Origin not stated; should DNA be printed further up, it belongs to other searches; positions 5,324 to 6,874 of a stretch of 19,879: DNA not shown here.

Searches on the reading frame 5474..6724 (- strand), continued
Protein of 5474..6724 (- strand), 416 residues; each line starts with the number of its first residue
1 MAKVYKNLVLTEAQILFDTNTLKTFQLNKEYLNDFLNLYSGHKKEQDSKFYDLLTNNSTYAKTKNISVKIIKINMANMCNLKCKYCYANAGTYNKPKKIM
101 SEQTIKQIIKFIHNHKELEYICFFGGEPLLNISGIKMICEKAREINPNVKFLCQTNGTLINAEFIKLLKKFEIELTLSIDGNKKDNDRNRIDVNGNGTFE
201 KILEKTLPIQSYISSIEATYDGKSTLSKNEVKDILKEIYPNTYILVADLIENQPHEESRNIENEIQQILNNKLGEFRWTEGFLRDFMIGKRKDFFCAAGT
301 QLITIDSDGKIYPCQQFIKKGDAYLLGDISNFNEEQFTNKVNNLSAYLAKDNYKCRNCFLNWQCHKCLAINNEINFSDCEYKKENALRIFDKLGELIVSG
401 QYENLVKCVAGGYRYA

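Call 37: list_cluster_members(proteins=[P0001, P0008, P0013, P0023, P0026, P0034, P0037, P0045, P0047, P0059])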
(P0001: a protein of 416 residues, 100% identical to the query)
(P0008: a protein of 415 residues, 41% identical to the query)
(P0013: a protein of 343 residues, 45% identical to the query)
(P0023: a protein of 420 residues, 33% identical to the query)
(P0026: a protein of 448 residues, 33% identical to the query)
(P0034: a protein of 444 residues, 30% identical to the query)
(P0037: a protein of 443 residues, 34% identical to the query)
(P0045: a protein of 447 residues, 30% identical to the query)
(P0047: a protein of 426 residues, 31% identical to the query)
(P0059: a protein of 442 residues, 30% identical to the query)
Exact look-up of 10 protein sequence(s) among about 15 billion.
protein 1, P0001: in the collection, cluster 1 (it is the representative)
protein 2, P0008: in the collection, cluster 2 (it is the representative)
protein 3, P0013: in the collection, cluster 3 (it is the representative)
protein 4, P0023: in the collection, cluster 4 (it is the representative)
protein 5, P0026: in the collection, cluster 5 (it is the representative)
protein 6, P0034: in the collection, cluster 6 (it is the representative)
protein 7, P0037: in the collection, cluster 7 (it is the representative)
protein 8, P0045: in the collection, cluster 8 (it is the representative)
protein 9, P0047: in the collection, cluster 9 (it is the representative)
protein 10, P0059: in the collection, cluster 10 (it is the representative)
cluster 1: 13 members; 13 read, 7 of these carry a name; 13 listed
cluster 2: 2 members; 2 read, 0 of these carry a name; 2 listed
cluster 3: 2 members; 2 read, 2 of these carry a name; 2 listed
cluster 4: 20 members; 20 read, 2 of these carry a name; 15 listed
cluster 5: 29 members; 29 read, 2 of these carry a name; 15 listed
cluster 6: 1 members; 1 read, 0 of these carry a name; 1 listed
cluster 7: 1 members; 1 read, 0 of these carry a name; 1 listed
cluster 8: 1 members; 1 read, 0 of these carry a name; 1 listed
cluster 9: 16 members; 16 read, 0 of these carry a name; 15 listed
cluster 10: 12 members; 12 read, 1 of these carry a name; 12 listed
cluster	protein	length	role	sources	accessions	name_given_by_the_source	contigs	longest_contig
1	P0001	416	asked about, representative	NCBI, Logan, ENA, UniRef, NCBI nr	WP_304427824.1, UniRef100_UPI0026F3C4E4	radical SAM/SPASM domain-containing protein [Dubosiella newyorkensis] | radical SAM/SPASM domain-containing protein n=1 Tax=Dubosiella newyorkensis TaxID=1862672 ... | radical SAM protein [Dubosiella newyorkensis]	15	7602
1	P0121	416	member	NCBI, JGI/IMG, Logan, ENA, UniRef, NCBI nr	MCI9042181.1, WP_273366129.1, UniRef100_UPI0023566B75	radical SAM/SPASM domain-containing protein [Dubosiella newyorkensis] | uncharacterized protein | radical SAM/SPASM domain-containing protein n=3 Tax=Dubosiella newyorkensis TaxID=1862672 ...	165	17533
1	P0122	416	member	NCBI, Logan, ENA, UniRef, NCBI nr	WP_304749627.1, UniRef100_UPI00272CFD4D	radical SAM/SPASM domain-containing protein [Dubosiella newyorkensis] | radical SAM/SPASM domain-containing protein n=1 Tax=Dubosiella newyorkensis TaxID=1862672 ... | radical SAM protein [Dubosiella newyorkensis]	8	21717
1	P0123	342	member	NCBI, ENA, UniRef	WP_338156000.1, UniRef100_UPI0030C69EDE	radical SAM/SPASM domain-containing protein [Dubosiella newyorkensis] | radical SAM/SPASM domain-containing protein n=1 Tax=Dubosiella newyorkensis TaxID=1862672 ...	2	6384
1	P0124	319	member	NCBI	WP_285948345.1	radical SAM/SPASM domain-containing protein, partial [Dubosiella newyorkensis]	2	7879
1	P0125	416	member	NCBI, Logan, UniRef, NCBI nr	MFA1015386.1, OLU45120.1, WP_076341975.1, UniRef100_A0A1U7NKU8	radical SAM/SPASM domain-containing protein [Dubosiella newyorkensis] | Radical SAM core domain-containing protein n=2 Tax=Dubosiella newyorkensis TaxID=1862672 ... | radical SAM protein [Dubosiella newyorkensis]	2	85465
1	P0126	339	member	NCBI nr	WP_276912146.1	radical SAM protein [Dubosiella newyorkensis]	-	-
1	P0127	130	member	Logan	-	-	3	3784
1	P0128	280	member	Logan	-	-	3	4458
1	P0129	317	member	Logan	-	-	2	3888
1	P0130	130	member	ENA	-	-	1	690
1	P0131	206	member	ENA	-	-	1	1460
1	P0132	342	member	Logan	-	-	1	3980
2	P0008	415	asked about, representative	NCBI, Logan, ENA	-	-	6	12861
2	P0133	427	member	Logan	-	-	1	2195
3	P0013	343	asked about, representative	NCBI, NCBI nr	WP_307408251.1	radical SAM/SPASM domain-containing protein [Breznakia pachnodae] | radical SAM protein [Breznakia pachnodae]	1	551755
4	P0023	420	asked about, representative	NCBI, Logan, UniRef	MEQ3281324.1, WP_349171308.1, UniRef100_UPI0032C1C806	radical SAM protein [Finegoldia magna] | radical SAM/SPASM domain-containing protein n=1 Tax=Finegoldia magna TaxID=1260 ...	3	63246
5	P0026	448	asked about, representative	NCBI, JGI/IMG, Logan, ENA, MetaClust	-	radical SAM additional 4Fe4S-binding domain | \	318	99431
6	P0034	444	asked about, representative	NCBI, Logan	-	-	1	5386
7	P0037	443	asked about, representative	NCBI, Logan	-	-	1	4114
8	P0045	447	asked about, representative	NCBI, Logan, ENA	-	-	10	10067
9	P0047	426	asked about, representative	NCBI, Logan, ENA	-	-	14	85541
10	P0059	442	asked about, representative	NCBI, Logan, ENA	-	-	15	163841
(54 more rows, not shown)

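Call 44: search_solved_structures(query=window:5474-6724:-, max_evalue=0.001)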
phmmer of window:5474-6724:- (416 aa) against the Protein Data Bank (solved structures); distinct sequences matched with E-value up to 0.001: 7.
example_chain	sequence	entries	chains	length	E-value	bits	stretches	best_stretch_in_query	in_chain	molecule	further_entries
5wgg_A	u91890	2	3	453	8e-29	104.2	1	66-376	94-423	Radical SAM domain protein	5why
4k36_A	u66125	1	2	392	3.1e-15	59.5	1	76-204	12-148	Anaerobic sulfatase-maturating enzyme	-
4k37_A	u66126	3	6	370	4.2e-15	59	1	76-204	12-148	Anaerobic sulfatase-maturating enzyme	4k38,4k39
9gm3_A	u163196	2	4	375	1.4e-13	54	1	72-203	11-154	ChlB radical SAM domain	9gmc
6efn_A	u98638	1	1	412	1.1e-07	34.6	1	73-315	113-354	Sporulation killing factor maturation protein SkfB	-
8vpo_A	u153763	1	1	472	7e-07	32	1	67-197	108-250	Radical SAM core domain-containing protein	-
7tol_A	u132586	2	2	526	3.2e-05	26.5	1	70-181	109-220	glycerol dibiphytanyl glycerol tetraether - macrocyclic archaeol synthase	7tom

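Call 52: find_encoding_contigs(protein=P0023, flank=3500, max_places=1)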
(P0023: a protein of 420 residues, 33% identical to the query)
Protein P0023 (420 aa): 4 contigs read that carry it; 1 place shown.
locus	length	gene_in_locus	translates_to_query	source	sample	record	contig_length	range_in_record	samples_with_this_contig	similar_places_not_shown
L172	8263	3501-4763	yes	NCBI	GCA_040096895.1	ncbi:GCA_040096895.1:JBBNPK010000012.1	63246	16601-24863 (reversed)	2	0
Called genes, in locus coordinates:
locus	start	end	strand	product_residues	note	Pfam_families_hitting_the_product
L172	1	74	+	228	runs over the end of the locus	-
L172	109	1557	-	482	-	PF01546:Peptidase_M20, PF07687:M20_dimer (weak)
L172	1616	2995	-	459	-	PF00392:GntR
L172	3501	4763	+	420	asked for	PF04055:Radical_SAM, PF13353:Fer4_12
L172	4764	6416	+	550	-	PF00664:ABC_membrane, PF00005:ABC_tran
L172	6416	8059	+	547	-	PF00664:ABC_membrane, PF00005:ABC_tran, PF02463:SMC_N (weak)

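Call 58: find_encoding_contigs(protein=P0014, flank=3000, max_places=1)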
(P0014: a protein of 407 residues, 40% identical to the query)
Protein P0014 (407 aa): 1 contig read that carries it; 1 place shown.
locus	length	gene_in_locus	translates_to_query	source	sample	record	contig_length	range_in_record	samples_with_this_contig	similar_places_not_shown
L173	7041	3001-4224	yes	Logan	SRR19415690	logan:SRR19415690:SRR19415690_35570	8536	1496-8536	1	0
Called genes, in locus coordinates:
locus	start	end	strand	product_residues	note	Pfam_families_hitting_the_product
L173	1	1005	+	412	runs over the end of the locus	PF04389:Peptidase_M28 (faint), PF01546:Peptidase_M20, PF07687:M20_dimer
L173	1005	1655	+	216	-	-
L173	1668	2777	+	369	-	PF01381:HTH_3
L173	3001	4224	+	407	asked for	PF04055:Radical_SAM, PF13353:Fer4_12, PF13186:SPASM (weak)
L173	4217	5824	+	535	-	PF00664:ABC_membrane, PF00005:ABC_tran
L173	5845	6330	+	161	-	-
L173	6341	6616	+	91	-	PF01842:ACT (weak), PF13740:ACT_6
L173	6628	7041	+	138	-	?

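Call 59: find_encoding_contigs(protein=P0017, flank=3000, max_places=1)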
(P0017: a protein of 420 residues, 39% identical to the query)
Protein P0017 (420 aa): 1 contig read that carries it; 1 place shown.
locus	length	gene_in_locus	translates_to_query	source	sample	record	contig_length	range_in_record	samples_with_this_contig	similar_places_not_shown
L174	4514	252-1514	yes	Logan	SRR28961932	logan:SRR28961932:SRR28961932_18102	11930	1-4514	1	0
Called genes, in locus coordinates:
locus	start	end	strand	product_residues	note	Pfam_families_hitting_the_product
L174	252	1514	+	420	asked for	PF04055:Radical_SAM, PF13353:Fer4_12, PF13186:SPASM (weak)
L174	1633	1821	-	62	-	-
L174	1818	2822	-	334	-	PF13565:HTH_32, PF13358:DDE_3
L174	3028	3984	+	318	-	-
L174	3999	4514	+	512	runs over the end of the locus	PF13396:PLDc_N, PF13091:PLDc_2, PF00614:PLDc (weak), PF13091:PLDc_2, PF00614:PLDc (weak)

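Call 60: find_encoding_contigs(protein=P0004, flank=3000, max_places=1)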
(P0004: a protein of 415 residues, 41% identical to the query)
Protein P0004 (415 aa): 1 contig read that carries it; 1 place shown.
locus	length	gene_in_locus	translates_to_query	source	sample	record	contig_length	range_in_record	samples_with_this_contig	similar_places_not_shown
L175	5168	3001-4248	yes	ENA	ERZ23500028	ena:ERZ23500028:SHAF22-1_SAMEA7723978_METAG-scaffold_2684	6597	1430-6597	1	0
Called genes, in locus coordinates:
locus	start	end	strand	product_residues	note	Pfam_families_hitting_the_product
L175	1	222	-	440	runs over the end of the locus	PF05525:Branch_AA_trans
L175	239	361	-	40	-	-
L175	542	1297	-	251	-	-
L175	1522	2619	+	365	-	PF01381:HTH_3 (weak)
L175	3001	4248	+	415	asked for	PF04055:Radical_SAM, PF13353:Fer4_12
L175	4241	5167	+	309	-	?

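Call 62: search_protein_representatives(protein=window:5474-6724:-)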
Query: 416 residues. Proteins with E-value up to 0.001 (for the whole library): 25224; up to 1e-10: 6718; up to 1e-30: 100. The best 150 are listed.
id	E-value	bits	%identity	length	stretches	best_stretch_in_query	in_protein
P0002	1.7e-221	751.9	79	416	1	1-415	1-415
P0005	1.6e-93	330.5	43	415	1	2-399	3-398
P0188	3.8e-65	237.0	36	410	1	8-408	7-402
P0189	3.0e-61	224.2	35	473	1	10-401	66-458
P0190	8.0e-51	189.9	37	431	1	6-399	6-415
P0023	2.4e-50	188.3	35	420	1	15-407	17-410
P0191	3.8e-47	177.8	33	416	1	6-402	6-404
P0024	6.3e-47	177.1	35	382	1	47-405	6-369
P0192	6.4e-47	177.0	37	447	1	12-405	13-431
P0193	2.9e-46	174.9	39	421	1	7-398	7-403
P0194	1.8e-44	169.0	33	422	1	5-399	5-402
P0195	9.4e-44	166.6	40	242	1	6-234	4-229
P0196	2.6e-43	165.1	35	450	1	11-397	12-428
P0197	3.6e-43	164.7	37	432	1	15-383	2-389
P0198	5.2e-43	164.2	33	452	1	13-386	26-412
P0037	6.2e-34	134.3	36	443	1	70-381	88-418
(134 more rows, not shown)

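Call 65: search_protein_families(library=pfam, proteins=[L004:2664-3794:+, L006:163-1311:+, L168:1573-2670:+, L167:1674-2780:+, L008:3514-4644:+], max_evalue=0.1)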
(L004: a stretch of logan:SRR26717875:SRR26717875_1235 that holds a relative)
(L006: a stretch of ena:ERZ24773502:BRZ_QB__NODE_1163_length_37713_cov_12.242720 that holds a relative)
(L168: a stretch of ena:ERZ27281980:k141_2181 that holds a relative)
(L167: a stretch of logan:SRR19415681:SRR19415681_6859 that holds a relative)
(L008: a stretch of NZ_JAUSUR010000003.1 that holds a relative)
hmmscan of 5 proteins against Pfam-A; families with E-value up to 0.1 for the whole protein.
L004:2664-3794:+ (376 aa): 4 families
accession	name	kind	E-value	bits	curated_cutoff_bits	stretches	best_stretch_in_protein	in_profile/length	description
PF13424.12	TPR_12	-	4.5e-05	24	30.1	0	237-268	39-70/77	Tetratricopeptide repeat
PF01381.28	HTH_3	-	5e-05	23.7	23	1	9-58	1-51/55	Helix-turn-helix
PF07719.23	TPR_2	-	0.0016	18.9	27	0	245-268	3-26/34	Tetratricopeptide repeat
PF00515.34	TPR_1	-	0.0075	16.5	27.8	1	244-268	2-26/34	Tetratricopeptide repeat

L006:163-1311:+ (382 aa): 3 families
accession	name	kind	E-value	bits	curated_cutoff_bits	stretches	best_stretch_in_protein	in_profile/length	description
PF01381.28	HTH_3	-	4.6e-09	36.6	23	1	9-58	1-51/55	Helix-turn-helix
PF12844.13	HTH_19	-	0.0053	17.1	30.2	1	8-52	3-48/64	Helix-turn-helix domain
PF13560.12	HTH_31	-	0.06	14.1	27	1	6-57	3-56/64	Helix-turn-helix domain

L168:1573-2670:+ (365 aa): 2 families
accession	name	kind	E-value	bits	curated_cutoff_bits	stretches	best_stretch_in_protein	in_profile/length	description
PF13424.12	TPR_12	-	9e-07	29.4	30.1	1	172-232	9-72/77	Tetratricopeptide repeat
PF01381.28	HTH_3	-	3.7e-06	27.3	23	1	9-57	1-50/55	Helix-turn-helix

L167:1674-2780:+ (368 aa): 2 families
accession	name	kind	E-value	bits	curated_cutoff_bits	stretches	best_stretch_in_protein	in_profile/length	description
PF01381.28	HTH_3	-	1.1e-09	38.6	23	1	9-60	1-53/55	Helix-turn-helix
PF12844.13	HTH_19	-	0.051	13.9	30.2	0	9-40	4-36/64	Helix-turn-helix domain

L008:3514-4644:+ (376 aa): 7 families
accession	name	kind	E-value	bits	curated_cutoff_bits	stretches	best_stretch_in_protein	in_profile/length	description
PF01381.28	HTH_3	-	7.9e-07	29.5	23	1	10-59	1-51/55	Helix-turn-helix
PF00515.34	TPR_1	-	7.2e-05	22.9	27.8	0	169-196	3-30/34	Tetratricopeptide repeat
PF12844.13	HTH_19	-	0.01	16.1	30.2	1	9-61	3-56/64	Helix-turn-helix domain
PF13424.12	TPR_12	-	0.017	15.7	30.1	0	173-237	9-76/77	Tetratricopeptide repeat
PF11910.14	NdhO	-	0.044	14.2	25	0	6-36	3-33/66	Cyanobacterial and plant NDH-1 subunit O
PF07719.23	TPR_2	-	0.061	13.9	27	0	227-239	22-34/34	Tetratricopeptide repeat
PF13560.12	HTH_31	-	0.091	13.5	27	0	8-53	4-51/64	Helix-turn-helix domain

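Call 66: search_protein_families(library=ncbifam, proteins=[L004:2664-3794:+, L006:163-1311:+, L168:1573-2670:+, L167:1674-2780:+, L008:3514-4644:+, L004:4001-5254:+, L168:3001-4245:+, L172:3501-4763:+], max_evalue=0.01)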
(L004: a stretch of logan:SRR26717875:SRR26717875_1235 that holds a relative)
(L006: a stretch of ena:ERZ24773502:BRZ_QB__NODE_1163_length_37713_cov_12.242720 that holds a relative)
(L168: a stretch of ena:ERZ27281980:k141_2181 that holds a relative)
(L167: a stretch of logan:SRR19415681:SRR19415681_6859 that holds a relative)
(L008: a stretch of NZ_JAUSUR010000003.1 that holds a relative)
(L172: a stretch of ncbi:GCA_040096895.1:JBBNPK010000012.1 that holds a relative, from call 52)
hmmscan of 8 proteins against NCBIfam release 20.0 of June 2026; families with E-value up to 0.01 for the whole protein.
L004:2664-3794:+ (376 aa): 2 families
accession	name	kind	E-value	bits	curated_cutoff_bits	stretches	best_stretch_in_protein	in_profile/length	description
TIGR00270.2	TIGR00270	equivalog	0.002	18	110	1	8-69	79-141/159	multiprotein bridging factor aMBF1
NF047558.1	TPR_END_plus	domain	0.0022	17.9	32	0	246-268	2-24/56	TPR end-of-group domain-containing protein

L006:163-1311:+ (382 aa): 1 family
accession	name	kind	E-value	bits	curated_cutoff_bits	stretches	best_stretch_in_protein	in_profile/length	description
NF046032.1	TransRegSlrRBacil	equivalog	0.002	18.3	250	1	6-40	3-38/149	HTH-type transcriptional regulator SlrR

L168:1573-2670:+ (365 aa): 1 family
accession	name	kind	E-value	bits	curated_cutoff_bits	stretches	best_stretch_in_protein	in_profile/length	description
TIGR00270.2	TIGR00270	equivalog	0.00038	20.3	110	1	3-67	75-139/159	multiprotein bridging factor aMBF1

L167:1674-2780:+ (368 aa): 1 family
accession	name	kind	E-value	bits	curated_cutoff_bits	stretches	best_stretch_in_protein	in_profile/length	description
TIGR00270.2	TIGR00270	equivalog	0.00028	20.7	110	1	3-68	75-140/159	multiprotein bridging factor aMBF1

L008:3514-4644:+ (376 aa): 0 families

L004:4001-5254:+ (417 aa): 66 families (the best 25 are shown)
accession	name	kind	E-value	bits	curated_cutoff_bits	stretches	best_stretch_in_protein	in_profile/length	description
NF047865.1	rSAM_PapB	equivalog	4.1e-44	151.1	340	1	69-367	3-314/330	PapB family radical SAM/SPASM ranthipeptide maturase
TIGR04064.1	rSAM_nif11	equivalog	2.2e-32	112.4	518.7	2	61-208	70-223/459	nif11-like peptide radical SAM maturase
TIGR03906.1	quino_hemo_SAM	equivalog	1e-27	97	453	2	64-205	89-237/467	quinohemoprotein amine dehydrogenase maturation protein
TIGR04068.1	rSAM_ocin_clost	equivalog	5.2e-27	94.9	500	2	66-215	81-238/462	Cys-rich peptide radical SAM maturase CcpM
TIGR03974.1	rSAM_six_Cys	equivalog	8e-25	87.6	425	2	50-233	77-272/451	thioether cross-link-forming SCIFF peptide maturase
NF040492.1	not_ScfB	exception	2.1e-21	76.3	855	1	36-378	58-423/450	ScfB-related radical SAM/SPASM orphan maturase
NF041707.1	rSAM_YhhB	equivalog_domain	1.4e-20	73.5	445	1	73-214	6-157/369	cyclophane-forming radical SAM/SPASM peptide maturase YhhB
NF041298.1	rSAM_mat_DynA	equivalog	3.8e-20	72.2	450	1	73-375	5-328/356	dynobactin maturation radical SAM/SPASM protein DynA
TIGR04115.1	rSAM_Cxxx_rpt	equivalog_domain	7.2e-19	68.5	350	1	70-372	3-329/359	radical SAM peptide maturase, CXXX-repeat target family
TIGR03942.1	sulfatase_rSAM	equivalog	8.9e-18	64.5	349.45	2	75-211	7-150/363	anaerobic sulfatase maturase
TIGR04280.1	geopep_mat_rSAM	hypoth_equivalog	1.3e-17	63.9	400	1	55-206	71-227/428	geopeptide radical SAM maturase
TIGR03978.1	rSAM_paired_1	equivalog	8.3e-17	61.1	370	1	60-235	76-258/466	His-Xaa-Ser system radical SAM maturase HxsB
TIGR04084.1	rSAM_AF0577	subfamily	9.3e-17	61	225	2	75-209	3-125/347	TIGR04084 family radical SAM/SPASM domain-containing protein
NF050038.1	rSAM_RiPP_GggB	equivalog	5.9e-16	58.4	650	1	66-317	39-307/398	streptosactin maturase GggB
TIGR04317.1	W_rSAM_matur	equivalog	1.3e-15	57.4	380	1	67-370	2-312/349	tungsten cofactor oxidoreductase radical SAM maturase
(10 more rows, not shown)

L168:3001-4245:+ (414 aa): 77 families (the best 25 are shown)
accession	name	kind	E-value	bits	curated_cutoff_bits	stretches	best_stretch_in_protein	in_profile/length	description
NF047865.1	rSAM_PapB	equivalog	1.5e-50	172.4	340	1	65-369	2-319/330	PapB family radical SAM/SPASM ranthipeptide maturase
TIGR04064.1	rSAM_nif11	equivalog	2.6e-36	125.4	518.7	2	58-209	70-227/459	nif11-like peptide radical SAM maturase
TIGR04068.1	rSAM_ocin_clost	equivalog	1.1e-33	116.8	500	2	61-209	79-235/462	Cys-rich peptide radical SAM maturase CcpM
TIGR03974.1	rSAM_six_Cys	equivalog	8.9e-32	110.5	425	2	48-226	78-262/451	thioether cross-link-forming SCIFF peptide maturase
TIGR03906.1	quino_hemo_SAM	equivalog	1.8e-31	109.3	453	2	32-206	62-241/467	quinohemoprotein amine dehydrogenase maturation protein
NF040492.1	not_ScfB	exception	4.9e-30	104.8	855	2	40-229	69-270/450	ScfB-related radical SAM/SPASM orphan maturase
NF041298.1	rSAM_mat_DynA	equivalog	2.7e-23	82.5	450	2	70-234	5-176/356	dynobactin maturation radical SAM/SPASM protein DynA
NF041707.1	rSAM_YhhB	equivalog_domain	6.9e-23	81.1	445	1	65-209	1-155/369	cyclophane-forming radical SAM/SPASM peptide maturase YhhB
TIGR03942.1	sulfatase_rSAM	equivalog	1.8e-22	79.9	349.45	1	73-371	8-330/363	anaerobic sulfatase maturase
NF050038.1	rSAM_RiPP_GggB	equivalog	7.3e-21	74.6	650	1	57-234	34-214/398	streptosactin maturase GggB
TIGR04280.1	geopep_mat_rSAM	hypoth_equivalog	1.9e-20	73.2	400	1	53-357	71-383/428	geopeptide radical SAM maturase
TIGR04148.1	GG_samocin_CFB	equivalog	4.5e-20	72.2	300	1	64-209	15-173/411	radical SAM peptide maturase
TIGR04115.1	rSAM_Cxxx_rpt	equivalog_domain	8.9e-20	71.5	350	1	66-371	2-331/359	radical SAM peptide maturase, CXXX-repeat target family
TIGR04083.1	rSAM_pep_methan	hypoth_equivalog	1.4e-19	70.2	300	2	71-235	5-167/376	TIGR04083 family peptide-modifying radical SAM enzyme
NF038170.1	lachnocin_rSAM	equivalog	2.8e-18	66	550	1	61-209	71-226/440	lachnocin radical SAM maturase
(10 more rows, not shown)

L172:3501-4763:+ (420 aa): 76 families (the best 25 are shown)
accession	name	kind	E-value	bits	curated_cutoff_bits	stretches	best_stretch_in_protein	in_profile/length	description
NF047865.1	rSAM_PapB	equivalog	2.3e-52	178.3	340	1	67-379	2-325/330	PapB family radical SAM/SPASM ranthipeptide maturase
TIGR04064.1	rSAM_nif11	equivalog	9.7e-46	156.4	518.7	2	55-208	67-228/459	nif11-like peptide radical SAM maturase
NF040492.1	not_ScfB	exception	5.2e-38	131.1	855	1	35-382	63-427/450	ScfB-related radical SAM/SPASM orphan maturase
TIGR03974.1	rSAM_six_Cys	equivalog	2.2e-36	125.7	425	1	57-385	86-438/451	thioether cross-link-forming SCIFF peptide maturase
TIGR04068.1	rSAM_ocin_clost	equivalog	2.7e-34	118.9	500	1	50-237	66-264/462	Cys-rich peptide radical SAM maturase CcpM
TIGR03906.1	quino_hemo_SAM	equivalog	1.9e-33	115.8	453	1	64-368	90-411/467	quinohemoprotein amine dehydrogenase maturation protein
NF041298.1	rSAM_mat_DynA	equivalog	4e-28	98.4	450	1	77-369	10-319/356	dynobactin maturation radical SAM/SPASM protein DynA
TIGR04084.1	rSAM_AF0577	subfamily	4.9e-27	94.8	225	1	73-374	2-289/347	TIGR04084 family radical SAM/SPASM domain-containing protein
NF041707.1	rSAM_YhhB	equivalog_domain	1.3e-26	93.4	445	1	68-370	2-323/369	cyclophane-forming radical SAM/SPASM peptide maturase YhhB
TIGR03942.1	sulfatase_rSAM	equivalog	6.1e-26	91.3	349.45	1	74-382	7-335/363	anaerobic sulfatase maturase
TIGR03978.1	rSAM_paired_1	equivalog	2.5e-25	89.2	370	1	60-320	74-356/466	His-Xaa-Ser system radical SAM maturase HxsB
TIGR04280.1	geopep_mat_rSAM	hypoth_equivalog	2.2e-24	86.2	400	1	36-206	55-232/428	geopeptide radical SAM maturase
NF050038.1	rSAM_RiPP_GggB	equivalog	3.8e-24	85.4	650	1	63-402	37-377/398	streptosactin maturase GggB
NF038107.1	rSAM_NF038107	equivalog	3.2e-22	78.9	600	1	62-369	80-398/444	Cys-every-fifth radical SAM/SPASM peptide maturase CefB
TIGR04163.1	rSAM_cobopep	equivalog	1.8e-21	76.4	375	1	58-369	54-385/428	peptide-modifying radical SAM enzyme CbpB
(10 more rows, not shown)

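Call 67: predict_structure(alignment_id=A1)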
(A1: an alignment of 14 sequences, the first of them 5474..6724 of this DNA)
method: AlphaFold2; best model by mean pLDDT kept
length: 416 residues; sequences in the alignment: 14
mean_pLDDT: 84.2   pTM: 0.83
mean pLDDT of the five models: 84.2, 80.7, 78.7, 78.2, 76.9
residues with pLDDT >= 90: 198; 70-90: 142; 50-70: 63; < 50: 13
segments of 3 or more residues with pLDDT < 50: 59-64, 293-295, 414-416
pLDDT, mean of each block of 10 residues (from residue 1): 92 93 91 97 94 70 64 92 67 85 97 92 92 98 96 94 96 93 90 90 96 88 86 91 76 65 86 69 77 52 91 85 89 91 76 69 64 73 91 94 82 47
secondary structure, 60 per line:
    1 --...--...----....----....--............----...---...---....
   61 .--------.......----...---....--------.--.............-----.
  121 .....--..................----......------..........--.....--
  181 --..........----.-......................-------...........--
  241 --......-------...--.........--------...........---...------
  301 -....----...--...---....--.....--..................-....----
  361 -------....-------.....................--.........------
elements in order: E3-5 E8-10 E15-18 E23-26 H29-40 H57-61 E70-76 E81-83 H87-90 H102-114 E120-125 H128-145 E150-155 H162-171 E174-178 H183-189 E190-192 H199-212 E213-220 H228-238 E243-248 H261-269 H278-288 E302-305 E310-312 H321-324 H334-351 H353-356 H368-371 H379-399 H402-410
